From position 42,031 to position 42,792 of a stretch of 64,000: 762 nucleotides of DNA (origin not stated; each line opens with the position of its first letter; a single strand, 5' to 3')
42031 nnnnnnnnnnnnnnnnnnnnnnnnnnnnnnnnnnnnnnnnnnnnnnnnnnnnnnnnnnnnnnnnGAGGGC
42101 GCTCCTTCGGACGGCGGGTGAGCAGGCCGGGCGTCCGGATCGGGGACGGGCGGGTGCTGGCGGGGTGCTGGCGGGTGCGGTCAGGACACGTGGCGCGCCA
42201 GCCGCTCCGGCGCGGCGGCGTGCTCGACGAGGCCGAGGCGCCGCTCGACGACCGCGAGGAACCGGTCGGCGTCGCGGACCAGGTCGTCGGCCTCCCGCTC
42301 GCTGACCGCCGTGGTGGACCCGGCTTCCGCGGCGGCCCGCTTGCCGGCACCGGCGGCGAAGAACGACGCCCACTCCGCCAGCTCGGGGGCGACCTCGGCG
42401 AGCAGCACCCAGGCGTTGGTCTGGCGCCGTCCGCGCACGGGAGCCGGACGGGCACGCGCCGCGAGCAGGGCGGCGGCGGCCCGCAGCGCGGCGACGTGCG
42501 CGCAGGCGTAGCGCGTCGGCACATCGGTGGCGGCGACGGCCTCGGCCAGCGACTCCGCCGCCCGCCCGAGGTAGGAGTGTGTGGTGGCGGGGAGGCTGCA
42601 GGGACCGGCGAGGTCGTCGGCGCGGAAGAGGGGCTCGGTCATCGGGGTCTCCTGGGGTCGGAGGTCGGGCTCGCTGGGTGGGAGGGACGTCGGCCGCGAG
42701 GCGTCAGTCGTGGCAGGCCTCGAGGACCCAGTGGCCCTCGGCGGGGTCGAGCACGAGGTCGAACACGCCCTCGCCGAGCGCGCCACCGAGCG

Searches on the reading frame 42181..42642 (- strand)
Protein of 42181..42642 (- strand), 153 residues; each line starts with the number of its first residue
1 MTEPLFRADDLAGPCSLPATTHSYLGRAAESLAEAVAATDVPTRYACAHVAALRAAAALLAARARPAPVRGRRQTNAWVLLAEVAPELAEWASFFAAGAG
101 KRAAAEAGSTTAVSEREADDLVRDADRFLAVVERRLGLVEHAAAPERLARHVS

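Call 9: search_protein_families(library=pfam, proteins=[window:42181-42642:-], max_evalue=0.01)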
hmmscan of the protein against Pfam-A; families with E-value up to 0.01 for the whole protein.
window:42181-42642:- (153 aa): 1 family
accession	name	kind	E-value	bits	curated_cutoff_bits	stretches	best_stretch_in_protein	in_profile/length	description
PF18726.6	HEPN_SAV_6107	-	1.5e-34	118.8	27.2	1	35-133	1-98/98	SAV_6107-like HEPN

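Call 10: search_protein_families(library=ncbifam, proteins=[window:42181-42642:-], max_evalue=0.01)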
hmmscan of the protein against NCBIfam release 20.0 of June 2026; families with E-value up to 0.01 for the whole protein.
window:42181-42642:- (153 aa): 0 families

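Call 46: find_homologous_proteins(query=window:42181-42642:-, max_evalue=0.001)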
Query window:42181-42642:- (153 aa): 5546 proteins with E <= 0.001 among 8000 candidates; the best 120 are listed.
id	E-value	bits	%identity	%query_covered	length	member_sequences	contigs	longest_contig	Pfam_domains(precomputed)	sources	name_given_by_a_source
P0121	8.5e-87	306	100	100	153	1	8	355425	PF18726.7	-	-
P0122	1.7e-62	228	82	93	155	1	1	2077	PF18726.7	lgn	-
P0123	2.6e-62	227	84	88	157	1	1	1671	PF18726.7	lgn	-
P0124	4.4e-62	226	78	99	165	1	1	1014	PF18726.7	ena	-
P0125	4.9e-62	226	82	95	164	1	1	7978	PF18726.7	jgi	jgi:hypothetical protein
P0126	6.5e-62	226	87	86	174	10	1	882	PF18726.7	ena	-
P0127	6.7e-62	226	80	94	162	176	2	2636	PF18726.7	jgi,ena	-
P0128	8.5e-62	225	82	93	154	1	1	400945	PF18726.7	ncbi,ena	-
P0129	3.0e-61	224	80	92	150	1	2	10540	PF18726.7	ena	-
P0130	3.1e-61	224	81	92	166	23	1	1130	PF18726.7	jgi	jgi:hypothetical protein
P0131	4.4e-61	223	79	96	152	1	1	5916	PF18726.7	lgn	-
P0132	5.2e-61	223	84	90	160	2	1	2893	PF18726.7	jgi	jgi:hypothetical protein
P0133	5.3e-61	223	84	88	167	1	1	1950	PF18726.7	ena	-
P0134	7.0e-61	222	80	93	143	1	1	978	PF18726.7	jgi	jgi:hypothetical protein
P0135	9.4e-61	222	84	89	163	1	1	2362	PF18726.7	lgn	-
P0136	9.5e-61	222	84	88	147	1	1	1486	PF18726.7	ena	-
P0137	1.0e-60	222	83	90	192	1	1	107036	PF18726.7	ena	-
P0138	1.0e-60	222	83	89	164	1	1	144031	PF18726.7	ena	-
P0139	1.2e-60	222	81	92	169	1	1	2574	PF18726.7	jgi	jgi:SAV_6107-like HEPN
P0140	1.3e-60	222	84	89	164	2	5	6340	PF18726.7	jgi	jgi:hypothetical protein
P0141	1.4e-60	221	84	89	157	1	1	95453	PF18726.7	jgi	-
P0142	1.6e-60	221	84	88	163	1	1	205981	PF18726.7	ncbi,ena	-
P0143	1.8e-60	221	84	88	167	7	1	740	PF18726.7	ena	-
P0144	2.1e-60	221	86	84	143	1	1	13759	PF18726.7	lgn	-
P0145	2.2e-60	221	85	88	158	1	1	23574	PF18726.7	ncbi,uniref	ncbi:MAG TPA: SAV_6107 family HEPN domain-containing protein [Nocardioides sp.]|uniref:SAV_6107 fami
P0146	2.2e-60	221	77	96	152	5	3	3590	PF18726.7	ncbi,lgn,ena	-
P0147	2.6e-60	221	84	88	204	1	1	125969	PF18726.7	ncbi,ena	-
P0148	2.9e-60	221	79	92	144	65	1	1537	PF18726.7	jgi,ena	-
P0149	3.1e-60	220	83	87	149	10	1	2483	PF18726.7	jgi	jgi:hypothetical protein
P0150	3.2e-60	220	84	88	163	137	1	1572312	PF18726.7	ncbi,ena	-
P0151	3.3e-60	220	84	88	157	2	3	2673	PF18726.7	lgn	-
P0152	3.6e-60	220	83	90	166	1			PF18726.7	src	-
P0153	3.6e-60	220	86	86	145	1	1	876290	PF18726.7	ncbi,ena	-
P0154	3.6e-60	220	84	88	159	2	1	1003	PF18726.7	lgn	-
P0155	3.8e-60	220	84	84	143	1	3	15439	PF18726.7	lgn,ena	-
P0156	4.0e-60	220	84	88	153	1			PF18726.7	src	-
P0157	4.4e-60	220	81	92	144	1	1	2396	PF18726.7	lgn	-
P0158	4.5e-60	220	82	91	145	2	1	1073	PF18726.7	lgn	-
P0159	6.4e-60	219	82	88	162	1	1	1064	PF18726.7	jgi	jgi:hypothetical protein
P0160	7.0e-60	219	83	89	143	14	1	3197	PF18726.7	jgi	jgi:hypothetical protein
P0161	7.3e-60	219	81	87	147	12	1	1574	PF18726.7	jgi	jgi:hypothetical protein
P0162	7.7e-60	219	82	92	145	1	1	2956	PF18726.7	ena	-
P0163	7.7e-60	219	85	86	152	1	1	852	PF18726.7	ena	-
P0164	7.8e-60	219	82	86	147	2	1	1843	PF18726.7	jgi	jgi:HEPN superfamily protein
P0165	7.8e-60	219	82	86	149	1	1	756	PF18726.7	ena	-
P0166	8.1e-60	219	82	92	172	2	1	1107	PF18726.7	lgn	-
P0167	8.3e-60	219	85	90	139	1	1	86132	PF18726.7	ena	-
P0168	8.6e-60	219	84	88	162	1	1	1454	PF18726.7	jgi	jgi:hypothetical protein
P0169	8.9e-60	219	81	88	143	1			PF18726.7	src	-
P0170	8.9e-60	219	84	88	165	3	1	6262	PF18726.7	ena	-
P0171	9.8e-60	219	87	83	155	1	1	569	PF18726.7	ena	-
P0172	9.9e-60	219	84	88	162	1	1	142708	PF18726.7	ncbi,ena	-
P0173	9.9e-60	219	81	92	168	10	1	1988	PF18726.7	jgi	jgi:hypothetical protein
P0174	1.1e-59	219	82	86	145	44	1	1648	PF18726.7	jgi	jgi:hypothetical protein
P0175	1.1e-59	219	79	94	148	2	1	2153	PF18726.7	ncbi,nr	ncbi:MAG: chromosome segregation protein SMC [Nocardioidaceae bacterium]|nr:chromosome segregation p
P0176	1.2e-59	219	82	90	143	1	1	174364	PF18726.7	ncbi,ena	-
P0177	1.2e-59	219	85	84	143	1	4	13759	PF18726.7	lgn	-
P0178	1.2e-59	219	82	90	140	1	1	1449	PF18726.7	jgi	jgi:hypothetical protein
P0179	1.3e-59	218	86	87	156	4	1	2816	PF18726.7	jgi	jgi:hypothetical protein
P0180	1.3e-59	218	86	85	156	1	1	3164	PF18726.7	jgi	jgi:hypothetical protein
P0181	1.4e-59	218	84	86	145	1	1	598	PF18726.7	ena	-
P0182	1.4e-59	218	79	95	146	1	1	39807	PF18726.7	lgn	-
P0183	1.6e-59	218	81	89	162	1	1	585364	PF18726.7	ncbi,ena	-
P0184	1.8e-59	218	86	83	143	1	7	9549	PF18726.7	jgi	jgi:hypothetical protein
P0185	1.9e-59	218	81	92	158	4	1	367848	PF18726.7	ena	-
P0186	2.0e-59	218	82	86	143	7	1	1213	PF18726.7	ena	-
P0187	2.4e-59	217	77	97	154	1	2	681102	PF18726.7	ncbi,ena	-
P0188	2.4e-59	217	83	86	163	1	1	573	PF18726.7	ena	-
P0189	2.9e-59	217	84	88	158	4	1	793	PF18726.7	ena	-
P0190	3.0e-59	217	86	86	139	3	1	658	PF18726.7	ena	-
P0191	3.1e-59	217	84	88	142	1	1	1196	PF18726.7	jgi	jgi:hypothetical protein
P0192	3.1e-59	217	81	93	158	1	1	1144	PF18726.7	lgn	-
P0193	3.1e-59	217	79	92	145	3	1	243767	PF18726.7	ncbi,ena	-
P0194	3.3e-59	217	84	90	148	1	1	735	PF18726.7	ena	-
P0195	3.4e-59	217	80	88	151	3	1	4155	PF18726.7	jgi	jgi:hypothetical protein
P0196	3.4e-59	217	83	88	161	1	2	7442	PF18726.7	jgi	jgi:hypothetical protein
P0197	3.4e-59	217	81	92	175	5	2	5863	PF18726.7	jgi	jgi:hypothetical protein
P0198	3.5e-59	217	83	89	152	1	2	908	PF18726.7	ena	-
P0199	3.5e-59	217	80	88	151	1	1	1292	PF18726.7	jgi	jgi:hypothetical protein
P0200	3.6e-59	217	82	89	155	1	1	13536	PF18726.7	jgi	jgi:hypothetical protein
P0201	3.6e-59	217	81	88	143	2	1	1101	PF18726.7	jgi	-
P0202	3.7e-59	217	81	88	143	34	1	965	PF18726.7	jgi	jgi:SAV_6107-like HEPN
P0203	3.8e-59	217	82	94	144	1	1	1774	PF18726.7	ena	-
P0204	3.8e-59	217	85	88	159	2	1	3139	PF18726.7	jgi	-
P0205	3.9e-59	217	82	88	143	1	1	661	PF18726.7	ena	-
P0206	3.9e-59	217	82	85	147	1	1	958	PF18726.7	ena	-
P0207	4.1e-59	217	83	86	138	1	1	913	PF18726.7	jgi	-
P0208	4.2e-59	217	83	89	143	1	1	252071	PF18726.7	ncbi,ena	-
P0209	4.3e-59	217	85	87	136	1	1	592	PF18726.7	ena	-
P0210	4.5e-59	217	84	86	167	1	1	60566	PF18726.7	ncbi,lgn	-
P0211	4.5e-59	217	82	94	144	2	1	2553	PF18726.7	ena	-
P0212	5.3e-59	216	85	84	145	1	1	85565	PF18726.7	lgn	-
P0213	5.4e-59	216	79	92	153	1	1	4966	PF18726.7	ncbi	-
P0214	5.5e-59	216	86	87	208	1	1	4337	PF18726.7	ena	-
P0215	5.6e-59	216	78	93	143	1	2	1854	PF18726.7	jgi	jgi:SAV_6107-like HEPN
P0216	5.7e-59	216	81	89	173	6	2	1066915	PF18726.7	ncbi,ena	-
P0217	6.7e-59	216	85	88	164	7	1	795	PF18726.7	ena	-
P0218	6.9e-59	216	83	90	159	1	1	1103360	PF18726.7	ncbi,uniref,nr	ncbi:SAV_6107 family HEPN domain-containing protein [Nocardioides solisilvae]|uniref:SAV_6107 family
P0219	7.1e-59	216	86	86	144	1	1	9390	PF18726.7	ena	-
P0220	7.1e-59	216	83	88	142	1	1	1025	PF18726.7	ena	-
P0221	7.2e-59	216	79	91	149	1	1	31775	PF18726.7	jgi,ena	-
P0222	7.4e-59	216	84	88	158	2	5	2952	PF18726.7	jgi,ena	jgi:hypothetical protein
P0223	8.5e-59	216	80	94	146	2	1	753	PF18726.7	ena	-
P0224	9.0e-59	216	83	88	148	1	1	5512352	PF18726.7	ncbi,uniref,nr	ncbi:SAV_6107 family HEPN domain-containing protein [Nocardioides sp. W7]|uniref:SAV_6107 family HEP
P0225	9.1e-59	216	82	89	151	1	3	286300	PF18726.7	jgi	jgi:hypothetical protein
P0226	9.3e-59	216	81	90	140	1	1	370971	PF18726.7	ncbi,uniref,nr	ncbi:SAV_6107 family HEPN domain-containing protein [Nocardioides rubriscoriae]|uniref:SAV_6107 fami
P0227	9.5e-59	216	84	90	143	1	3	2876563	PF18726.7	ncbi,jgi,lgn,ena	jgi:hypothetical protein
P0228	9.7e-59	216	83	88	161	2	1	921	PF18726.7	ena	-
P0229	9.7e-59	216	80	92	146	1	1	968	PF18726.7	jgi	jgi:hypothetical protein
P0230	1.1e-58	215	80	92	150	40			PF18726.7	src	-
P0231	1.2e-58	215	84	90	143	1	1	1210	PF18726.7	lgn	-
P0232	1.2e-58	215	79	96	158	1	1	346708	PF18726.7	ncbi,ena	-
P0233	1.2e-58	215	82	89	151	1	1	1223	PF18726.7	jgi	jgi:hypothetical protein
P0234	1.2e-58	215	83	90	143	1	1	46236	PF18726.7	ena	-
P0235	1.2e-58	215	84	88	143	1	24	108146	PF18726.7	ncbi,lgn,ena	-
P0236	1.3e-58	215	84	86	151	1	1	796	PF18726.7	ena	-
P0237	1.3e-58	215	84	84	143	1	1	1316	PF18726.7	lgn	-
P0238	1.3e-58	215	82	90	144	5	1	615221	PF18726.7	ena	-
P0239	1.3e-58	215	84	84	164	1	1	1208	PF18726.7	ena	-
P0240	1.4e-58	215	83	88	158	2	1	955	PF18726.7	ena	-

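Call 47: search_dna_similar(query=window:42181-42642:-, collection=plasmids, mode=protein, max_rows=40, max_evalue=0.001)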
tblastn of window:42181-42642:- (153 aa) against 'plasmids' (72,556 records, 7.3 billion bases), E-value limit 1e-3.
No match.

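Call 70: predict_structure(alignment_id=A3)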
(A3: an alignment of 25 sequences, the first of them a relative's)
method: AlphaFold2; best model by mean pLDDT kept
length: 153 residues; sequences in the alignment: 25
mean_pLDDT: 80.3   pTM: 0.75
mean pLDDT of the five models: 80.3, 79.6, 78.1, 77.9, 74.2
residues with pLDDT >= 90: 78; 70-90: 36; 50-70: 14; < 50: 25
segments of 3 or more residues with pLDDT < 50: 1-13, 66-69, 145-148, 150-153
pLDDT, mean of each block of 10 residues (from residue 1): 43 63 92 96 97 93 62 69 86 92 91 94 96 87 54 42
secondary structure, 60 per line:
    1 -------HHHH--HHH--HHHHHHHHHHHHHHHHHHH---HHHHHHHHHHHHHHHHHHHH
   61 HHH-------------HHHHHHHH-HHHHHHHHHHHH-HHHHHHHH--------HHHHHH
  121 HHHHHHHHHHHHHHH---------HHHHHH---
elements in order: H8-11 H19-37 H41-63 H77-84 H86-97 H99-106 H115-135 H145-150

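Call 73: fold_search(model_id=the predicted structure, library=pdb)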
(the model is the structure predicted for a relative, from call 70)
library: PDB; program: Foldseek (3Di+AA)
matches with E <= 10: 281; with E <= 0.001: 0
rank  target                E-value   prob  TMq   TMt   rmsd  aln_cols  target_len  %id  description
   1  2hsb                  9.2e-02  1.00  0.61  0.73   3.5       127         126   18  Crystal structure of a hepn domain containing protein (af_0298) from archaeoglobus fulgidus at 1.95 A resolution (released 2006-08-15)
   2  1wol                  1.9e-01  0.99  0.49  0.60   5.1       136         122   14  Crystal Structure of ST0689, an archaeal HEPN homologue (released 2005-11-22)
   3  8sji_B                2.5e-01  0.96  0.41  0.55   7.3       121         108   14  Apo Structure of Computationally Designed Homotrimer TP1 (released 2023-07-05)
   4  8sjh_B                4.2e-01  0.89  0.40  0.52   8.5       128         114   14  Zn-Bound Structure of Computationally Designed Homotrimer TP1 (released 2023-07-05)
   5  8sjf                  4.4e-01  0.91  0.41  0.54   7.2       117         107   14  Apo Structure of Computationally Designed Homotrimer Tet4 (released 2023-07-05)
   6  4er9                  8.4e-01  0.84  0.42  0.57   6.8       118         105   11  Crystal structure of cytochrome b562 from Salmonella enterica subsp. enterica serovar Typhimurium str. 14028S (released 2012-05-09)
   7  3qvy_A                8.4e-01  0.66  0.38  0.50   7.3       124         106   10  Crystal structure of the Zn-RIDC1 complex stabilized by BMOE crosslinks (released 2011-06-22)
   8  3o10_C                9.3e-01  0.96  0.53  0.59   5.5       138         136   11  Crystal structure of the HEPN domain from human sacsin (released 2011-03-30)
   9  8sjh_C                9.3e-01  0.77  0.40  0.54   7.0       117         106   14  Zn-Bound Structure of Computationally Designed Homotrimer TP1 (released 2023-07-05)
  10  9bj7_I                9.7e-01  0.51  0.37  0.35   8.0       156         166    8  Crystal structure of the N-terminal truncated AbiV (residues 24-201) (released 2025-08-13)
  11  3l1m                  1.0e+00  0.66  0.39  0.52   7.3       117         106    9  Crystal Structure of a Ni-directed Dimer of Cytochrome cb562 with a Quinolate-Histidine Hybrid Coordination Motif (released 2010-04-28)
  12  3u8p_B                1.0e+00  0.47  0.36  0.19   7.4       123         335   14  Cytochrome b562 integral fusion with EGFP (released 2012-08-29)
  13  3him_B                1.0e+00  0.08  0.17  0.14  15.2       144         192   16  The Crystal Structure of a Bacterial Regulatory Protein in the tetR Family from Rhodococcus RHA1 to 2.2A (released 2009-05-26)
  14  6ot8                  1.1e+00  0.72  0.42  0.56   7.0       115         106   10  Bimetallic hexameric cage design 4 (BMC4) from cytochrome cb562 (released 2020-01-29)
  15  8sjh_A                1.1e+00  0.72  0.40  0.54   7.0       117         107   15  Zn-Bound Structure of Computationally Designed Homotrimer TP1 (released 2023-07-05)
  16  4nqf_B                1.2e+00  0.96  0.57  0.58   4.9       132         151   15  Crystal structure of HEPN domain protein (released 2014-03-26)
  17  3o10_D                1.2e+00  0.95  0.55  0.60   4.3       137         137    9  Crystal structure of the HEPN domain from human sacsin (released 2011-03-30)
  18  3o10_A                1.2e+00  0.85  0.47  0.52   6.6       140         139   11  Crystal structure of the HEPN domain from human sacsin (released 2011-03-30)
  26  4nqf_A                1.4e+00  0.93  0.59  0.62   5.6       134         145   15  Crystal structure of HEPN domain protein (released 2014-03-26)
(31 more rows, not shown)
